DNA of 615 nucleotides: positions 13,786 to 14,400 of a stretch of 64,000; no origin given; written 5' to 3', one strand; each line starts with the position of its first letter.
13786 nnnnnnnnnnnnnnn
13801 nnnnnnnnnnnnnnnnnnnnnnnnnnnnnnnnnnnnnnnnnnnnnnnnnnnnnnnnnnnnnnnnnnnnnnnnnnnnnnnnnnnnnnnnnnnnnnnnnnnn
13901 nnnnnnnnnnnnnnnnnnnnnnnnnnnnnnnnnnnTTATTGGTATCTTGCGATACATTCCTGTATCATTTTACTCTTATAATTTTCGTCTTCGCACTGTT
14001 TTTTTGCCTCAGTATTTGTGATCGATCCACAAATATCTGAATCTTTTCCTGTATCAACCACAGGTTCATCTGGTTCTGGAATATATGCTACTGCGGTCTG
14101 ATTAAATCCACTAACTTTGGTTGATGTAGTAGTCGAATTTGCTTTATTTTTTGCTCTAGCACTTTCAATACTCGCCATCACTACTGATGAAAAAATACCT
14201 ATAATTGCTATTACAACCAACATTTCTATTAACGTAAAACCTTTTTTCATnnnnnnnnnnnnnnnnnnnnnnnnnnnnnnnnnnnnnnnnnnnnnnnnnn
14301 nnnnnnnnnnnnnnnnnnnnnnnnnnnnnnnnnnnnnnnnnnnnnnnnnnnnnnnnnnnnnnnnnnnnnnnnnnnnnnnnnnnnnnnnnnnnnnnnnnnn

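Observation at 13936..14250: Phage-encoded type IV prepilin-like protein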

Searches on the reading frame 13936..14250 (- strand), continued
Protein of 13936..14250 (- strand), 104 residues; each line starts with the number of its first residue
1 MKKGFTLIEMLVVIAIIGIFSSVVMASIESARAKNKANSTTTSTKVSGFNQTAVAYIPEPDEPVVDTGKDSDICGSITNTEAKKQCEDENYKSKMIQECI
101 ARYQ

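Call 64: search_solved_structures(query=window:13936-14250:-, max_evalue=0.01, show_alignments=2)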
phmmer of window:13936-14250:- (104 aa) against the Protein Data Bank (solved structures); distinct sequences matched with E-value up to 0.01: 6.
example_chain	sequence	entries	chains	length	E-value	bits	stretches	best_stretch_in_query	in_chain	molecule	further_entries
9egp_A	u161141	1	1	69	1e-05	28.9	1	2-41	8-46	Geopilin domain 1 protein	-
7tgg_A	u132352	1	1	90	2.5e-05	27.6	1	2-41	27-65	Geopilin domain 1 protein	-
2m7g_A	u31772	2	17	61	0.0013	22.2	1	5-42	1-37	Geopilin domain 1 protein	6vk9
6xxd_A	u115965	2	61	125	0.0042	20.5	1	5-43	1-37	PilA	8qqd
9laa_A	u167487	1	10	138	0.0074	19.7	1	3-31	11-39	Type IV pilin protein PilA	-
8tj2_C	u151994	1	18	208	0.0095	19.4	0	5-46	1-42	Type IV major pilin protein PilA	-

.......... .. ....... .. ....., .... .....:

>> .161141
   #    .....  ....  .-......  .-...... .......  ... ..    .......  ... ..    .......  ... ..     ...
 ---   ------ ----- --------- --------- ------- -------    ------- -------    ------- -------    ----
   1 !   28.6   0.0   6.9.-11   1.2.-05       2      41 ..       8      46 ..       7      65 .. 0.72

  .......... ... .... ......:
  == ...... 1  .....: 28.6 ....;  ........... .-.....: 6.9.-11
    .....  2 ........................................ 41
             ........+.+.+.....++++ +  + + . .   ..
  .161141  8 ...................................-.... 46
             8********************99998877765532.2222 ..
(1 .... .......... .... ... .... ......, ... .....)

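Call 80: predict_structure(alignment_id=A5)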
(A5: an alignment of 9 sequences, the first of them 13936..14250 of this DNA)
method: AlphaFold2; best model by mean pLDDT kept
length: 104 residues; sequences in the alignment: 9
mean_pLDDT: 65.4   pTM: 0.28
mean pLDDT of the five models: 65.4, 63.8, 61.3, 59.7, 58.3
residues with pLDDT >= 90: 8; 70-90: 35; 50-70: 37; < 50: 24
segments of 3 or more residues with pLDDT < 50: 39-47, 63-70
pLDDT, mean of each block of 10 residues (from residue 1): 77 92 79 58 45 53 46 70 73 66 53
secondary structure, 60 per line:
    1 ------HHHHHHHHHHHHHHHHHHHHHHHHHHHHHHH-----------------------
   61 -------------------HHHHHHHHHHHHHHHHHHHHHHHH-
elements in order: H7-37 H80-103

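Call 83: find_related_loci(query=A5, collection=metagenome_contigs, flank=2500)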
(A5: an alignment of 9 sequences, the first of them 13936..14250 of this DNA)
Query A5 (104 aa) in metagenome_contigs; peptide patterns used: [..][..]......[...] (x = any residue, [..] = any of these).
600 stretches matched a pattern (row limit reached: there are more); 313 encode a relative of the query (tblastn E <= 1e-3); the best 80 are kept; 80 distinct loci.
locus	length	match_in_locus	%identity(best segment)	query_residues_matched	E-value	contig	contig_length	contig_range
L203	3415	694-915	42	1-76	7e-13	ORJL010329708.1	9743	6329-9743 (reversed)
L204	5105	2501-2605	71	1-35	9e-13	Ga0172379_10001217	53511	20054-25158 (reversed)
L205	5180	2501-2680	53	3-56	1e-12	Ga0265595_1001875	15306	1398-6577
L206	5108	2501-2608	69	1-36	1e-12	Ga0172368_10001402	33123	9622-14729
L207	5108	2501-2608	69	1-36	4e-12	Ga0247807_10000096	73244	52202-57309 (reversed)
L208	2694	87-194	69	1-36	6e-12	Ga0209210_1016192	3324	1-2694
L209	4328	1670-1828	53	2-56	9e-12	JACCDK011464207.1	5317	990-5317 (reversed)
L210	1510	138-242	69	2-36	1e-11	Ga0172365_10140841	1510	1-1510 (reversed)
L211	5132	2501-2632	64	2-45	1e-11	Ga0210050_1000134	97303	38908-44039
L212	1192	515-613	76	2-34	1e-11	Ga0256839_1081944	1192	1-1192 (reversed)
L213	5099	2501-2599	82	2-34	2e-11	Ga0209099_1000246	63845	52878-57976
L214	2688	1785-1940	53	1-57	3e-11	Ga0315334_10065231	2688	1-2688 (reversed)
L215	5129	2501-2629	63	1-43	3e-11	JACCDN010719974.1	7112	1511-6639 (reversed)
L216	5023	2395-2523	56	3-45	4e-11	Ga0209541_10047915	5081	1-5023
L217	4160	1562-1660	70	2-34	4e-10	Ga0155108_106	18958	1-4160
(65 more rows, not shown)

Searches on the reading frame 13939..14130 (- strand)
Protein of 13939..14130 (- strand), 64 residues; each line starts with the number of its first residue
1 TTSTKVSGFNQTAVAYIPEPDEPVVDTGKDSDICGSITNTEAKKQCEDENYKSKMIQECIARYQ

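Call 54: search_protein_representatives(protein=window:13939-14130:-)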
Query: 64 residues. Proteins with E-value up to 0.001 (for the whole library): 9; up to 1e-10: 1; up to 1e-30: 1. The best 9 are listed.
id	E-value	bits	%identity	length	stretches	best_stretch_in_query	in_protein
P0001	1.4e-35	135.1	100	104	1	1-64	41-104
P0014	8.1e-10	54.3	47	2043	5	7-44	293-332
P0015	2.0e-09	53.1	46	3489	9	22-43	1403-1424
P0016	5.6e-09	51.6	43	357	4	15-42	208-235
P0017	8.7e-07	44.8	52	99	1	8-64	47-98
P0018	9.2e-06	41.6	59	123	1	30-63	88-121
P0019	3.5e-04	36.6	61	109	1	31-63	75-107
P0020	8.8e-04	35.4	54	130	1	29-63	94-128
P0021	9.5e-04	35.3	48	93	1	8-64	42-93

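Call 56: find_encoding_contigs(protein=P0019, flank=5000, max_places=2)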
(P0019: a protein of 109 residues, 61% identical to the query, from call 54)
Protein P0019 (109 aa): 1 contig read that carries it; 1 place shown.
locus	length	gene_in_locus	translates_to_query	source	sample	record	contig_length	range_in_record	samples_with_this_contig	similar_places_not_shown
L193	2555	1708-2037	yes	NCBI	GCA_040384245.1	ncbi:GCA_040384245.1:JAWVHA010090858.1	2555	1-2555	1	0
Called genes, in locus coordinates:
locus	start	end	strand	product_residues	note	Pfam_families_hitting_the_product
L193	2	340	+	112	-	?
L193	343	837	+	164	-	-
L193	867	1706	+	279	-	PF01145:Band_7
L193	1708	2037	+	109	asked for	PF07963:N_methyl (weak)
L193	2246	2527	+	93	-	-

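Call 57: find_encoding_contigs(protein=P0020, flank=5000, max_places=2)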
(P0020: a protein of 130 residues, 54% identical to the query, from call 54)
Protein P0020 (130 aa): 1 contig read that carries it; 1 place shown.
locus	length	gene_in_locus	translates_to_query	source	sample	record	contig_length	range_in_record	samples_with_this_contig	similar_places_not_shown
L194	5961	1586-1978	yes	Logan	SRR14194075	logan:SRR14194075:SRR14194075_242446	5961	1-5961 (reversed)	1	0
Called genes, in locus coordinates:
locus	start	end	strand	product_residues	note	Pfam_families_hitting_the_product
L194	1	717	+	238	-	?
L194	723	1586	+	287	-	PF01145:Band_7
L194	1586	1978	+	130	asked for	PF07963:N_methyl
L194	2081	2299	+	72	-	-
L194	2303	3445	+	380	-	PF05221:AdoHcyase, PF00670:AdoHcyase_NAD, PF02826:2-Hacid_dh_C, PF07991:KARI_N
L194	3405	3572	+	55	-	-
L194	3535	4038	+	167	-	PF13189:Cytidylate_kin2 (weak), PF13238:AAA_18 (weak), PF13521:AAA_28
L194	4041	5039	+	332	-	PF00438:S-AdoMet_synt_N, PF02772:S-AdoMet_synt_M, PF02773:S-AdoMet_synt_C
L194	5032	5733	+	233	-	PF00929:RNase_T, PF20600:ExoX-like_C (weak)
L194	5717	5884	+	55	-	-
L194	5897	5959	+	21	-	?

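Call 58: find_encoding_contigs(protein=P0017, flank=5000, max_places=2)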
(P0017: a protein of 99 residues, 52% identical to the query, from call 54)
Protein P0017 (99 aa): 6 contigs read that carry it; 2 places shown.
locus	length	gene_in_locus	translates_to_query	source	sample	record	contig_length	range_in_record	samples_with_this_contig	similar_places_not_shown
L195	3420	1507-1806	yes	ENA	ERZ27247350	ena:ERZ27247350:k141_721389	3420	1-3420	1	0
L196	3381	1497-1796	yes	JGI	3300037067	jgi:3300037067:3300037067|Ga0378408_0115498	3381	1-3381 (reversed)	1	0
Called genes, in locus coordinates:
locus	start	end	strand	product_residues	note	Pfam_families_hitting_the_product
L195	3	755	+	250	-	?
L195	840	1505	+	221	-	PF01145:Band_7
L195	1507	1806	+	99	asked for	PF07963:N_methyl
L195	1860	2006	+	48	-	-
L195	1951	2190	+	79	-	-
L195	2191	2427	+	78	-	-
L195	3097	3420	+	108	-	?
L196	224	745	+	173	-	-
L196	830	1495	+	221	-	PF01145:Band_7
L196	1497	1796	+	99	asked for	PF07963:N_methyl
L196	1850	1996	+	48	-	-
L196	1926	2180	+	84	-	-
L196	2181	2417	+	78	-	-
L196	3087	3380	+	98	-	?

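Call 59: find_encoding_contigs(protein=P0018, flank=5000, max_places=2)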
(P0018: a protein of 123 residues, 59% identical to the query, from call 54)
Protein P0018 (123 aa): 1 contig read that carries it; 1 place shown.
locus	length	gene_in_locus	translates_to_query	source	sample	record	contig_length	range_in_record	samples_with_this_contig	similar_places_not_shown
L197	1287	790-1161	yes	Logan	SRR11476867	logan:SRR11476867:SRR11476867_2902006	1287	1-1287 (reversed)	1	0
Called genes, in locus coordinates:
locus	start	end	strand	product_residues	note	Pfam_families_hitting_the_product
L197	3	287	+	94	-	?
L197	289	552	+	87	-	-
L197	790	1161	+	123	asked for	PF07963:N_methyl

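Call 60: find_encoding_contigs(protein=P0021, flank=5000, max_places=2)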
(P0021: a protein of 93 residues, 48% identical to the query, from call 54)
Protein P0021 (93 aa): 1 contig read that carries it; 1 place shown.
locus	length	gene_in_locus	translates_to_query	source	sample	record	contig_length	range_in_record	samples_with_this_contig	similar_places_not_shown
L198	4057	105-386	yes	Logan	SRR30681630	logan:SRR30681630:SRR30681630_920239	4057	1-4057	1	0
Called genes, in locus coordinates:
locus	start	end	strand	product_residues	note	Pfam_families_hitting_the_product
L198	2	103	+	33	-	?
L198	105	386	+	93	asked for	PF07963:N_methyl (weak)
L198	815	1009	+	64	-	-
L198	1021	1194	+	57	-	PF10269:Tmemb_185A (weak)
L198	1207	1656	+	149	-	-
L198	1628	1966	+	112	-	-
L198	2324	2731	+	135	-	-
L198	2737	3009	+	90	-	-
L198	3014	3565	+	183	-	-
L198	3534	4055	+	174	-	?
